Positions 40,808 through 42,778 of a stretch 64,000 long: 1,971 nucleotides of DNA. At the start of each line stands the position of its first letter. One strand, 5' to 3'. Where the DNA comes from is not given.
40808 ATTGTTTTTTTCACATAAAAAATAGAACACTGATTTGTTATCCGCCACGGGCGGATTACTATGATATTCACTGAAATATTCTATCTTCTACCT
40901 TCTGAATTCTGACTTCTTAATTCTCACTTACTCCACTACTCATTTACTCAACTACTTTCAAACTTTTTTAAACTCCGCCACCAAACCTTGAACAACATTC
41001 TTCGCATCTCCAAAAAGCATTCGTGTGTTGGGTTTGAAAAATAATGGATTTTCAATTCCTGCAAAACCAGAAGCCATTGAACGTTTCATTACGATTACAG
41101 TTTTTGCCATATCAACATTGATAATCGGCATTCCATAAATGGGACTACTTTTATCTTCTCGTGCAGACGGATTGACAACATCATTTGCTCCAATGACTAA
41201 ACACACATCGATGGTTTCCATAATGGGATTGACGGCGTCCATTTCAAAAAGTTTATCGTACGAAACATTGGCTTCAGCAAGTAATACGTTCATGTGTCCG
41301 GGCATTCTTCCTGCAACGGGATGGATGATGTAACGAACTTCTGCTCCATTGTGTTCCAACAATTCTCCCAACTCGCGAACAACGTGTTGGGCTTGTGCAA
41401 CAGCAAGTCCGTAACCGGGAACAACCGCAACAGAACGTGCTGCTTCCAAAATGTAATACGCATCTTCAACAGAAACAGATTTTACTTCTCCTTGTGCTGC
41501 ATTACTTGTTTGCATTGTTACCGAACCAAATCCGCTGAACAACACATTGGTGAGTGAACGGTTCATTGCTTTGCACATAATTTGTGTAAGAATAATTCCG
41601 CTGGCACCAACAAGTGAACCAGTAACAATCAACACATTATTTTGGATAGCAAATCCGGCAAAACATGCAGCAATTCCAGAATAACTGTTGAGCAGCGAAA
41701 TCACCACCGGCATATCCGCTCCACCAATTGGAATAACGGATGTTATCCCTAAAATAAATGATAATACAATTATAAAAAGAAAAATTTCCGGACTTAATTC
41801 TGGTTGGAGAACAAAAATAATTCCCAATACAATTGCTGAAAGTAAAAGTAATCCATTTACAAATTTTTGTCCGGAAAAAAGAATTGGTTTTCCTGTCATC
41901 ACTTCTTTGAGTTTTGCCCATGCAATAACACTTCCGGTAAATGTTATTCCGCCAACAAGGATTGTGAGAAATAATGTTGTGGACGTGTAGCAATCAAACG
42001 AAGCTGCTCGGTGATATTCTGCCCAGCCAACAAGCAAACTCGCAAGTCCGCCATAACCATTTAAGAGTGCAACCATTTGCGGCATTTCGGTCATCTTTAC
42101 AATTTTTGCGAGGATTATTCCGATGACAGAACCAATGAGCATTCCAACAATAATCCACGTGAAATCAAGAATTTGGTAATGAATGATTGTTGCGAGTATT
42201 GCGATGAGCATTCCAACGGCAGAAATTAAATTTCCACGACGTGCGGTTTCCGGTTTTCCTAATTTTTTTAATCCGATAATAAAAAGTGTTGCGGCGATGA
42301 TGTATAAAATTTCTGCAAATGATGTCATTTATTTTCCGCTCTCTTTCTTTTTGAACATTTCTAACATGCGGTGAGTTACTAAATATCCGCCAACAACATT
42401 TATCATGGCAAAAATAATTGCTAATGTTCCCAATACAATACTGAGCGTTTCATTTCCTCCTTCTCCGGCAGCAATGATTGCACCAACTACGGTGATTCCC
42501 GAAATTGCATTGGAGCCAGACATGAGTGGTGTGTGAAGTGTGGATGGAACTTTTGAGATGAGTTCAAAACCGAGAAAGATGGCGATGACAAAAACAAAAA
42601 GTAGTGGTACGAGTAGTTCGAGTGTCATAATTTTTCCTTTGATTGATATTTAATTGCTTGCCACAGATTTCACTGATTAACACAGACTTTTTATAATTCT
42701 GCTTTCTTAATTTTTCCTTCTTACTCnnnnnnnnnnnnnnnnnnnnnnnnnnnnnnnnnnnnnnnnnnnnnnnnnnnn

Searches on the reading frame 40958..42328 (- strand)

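Call 67: search_protein_families(library=pfam, max_evalue=1e-8, proteins=[window:40958-42328:-])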
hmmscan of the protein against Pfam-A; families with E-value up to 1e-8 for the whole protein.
window:40958-42328:- (456 aa): 1 family
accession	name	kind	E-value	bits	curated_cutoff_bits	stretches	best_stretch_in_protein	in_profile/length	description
PF02233.22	PNTB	-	7.5e-190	632.2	31.7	1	6-451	2-455/456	NAD(P) transhydrogenase beta subunit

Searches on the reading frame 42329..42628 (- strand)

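Call 67: search_protein_families(library=pfam, max_evalue=1e-8, proteins=[window:42329-42628:-])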
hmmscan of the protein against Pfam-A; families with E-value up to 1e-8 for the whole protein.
window:42329-42628:- (99 aa): 1 family
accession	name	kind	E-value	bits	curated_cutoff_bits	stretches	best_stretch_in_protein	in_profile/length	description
PF12769.12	PNTB_4TM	-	1.6e-34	118.7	26.2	1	10-94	2-85/85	4TM region of pyridine nucleotide transhydrogenase, mitoch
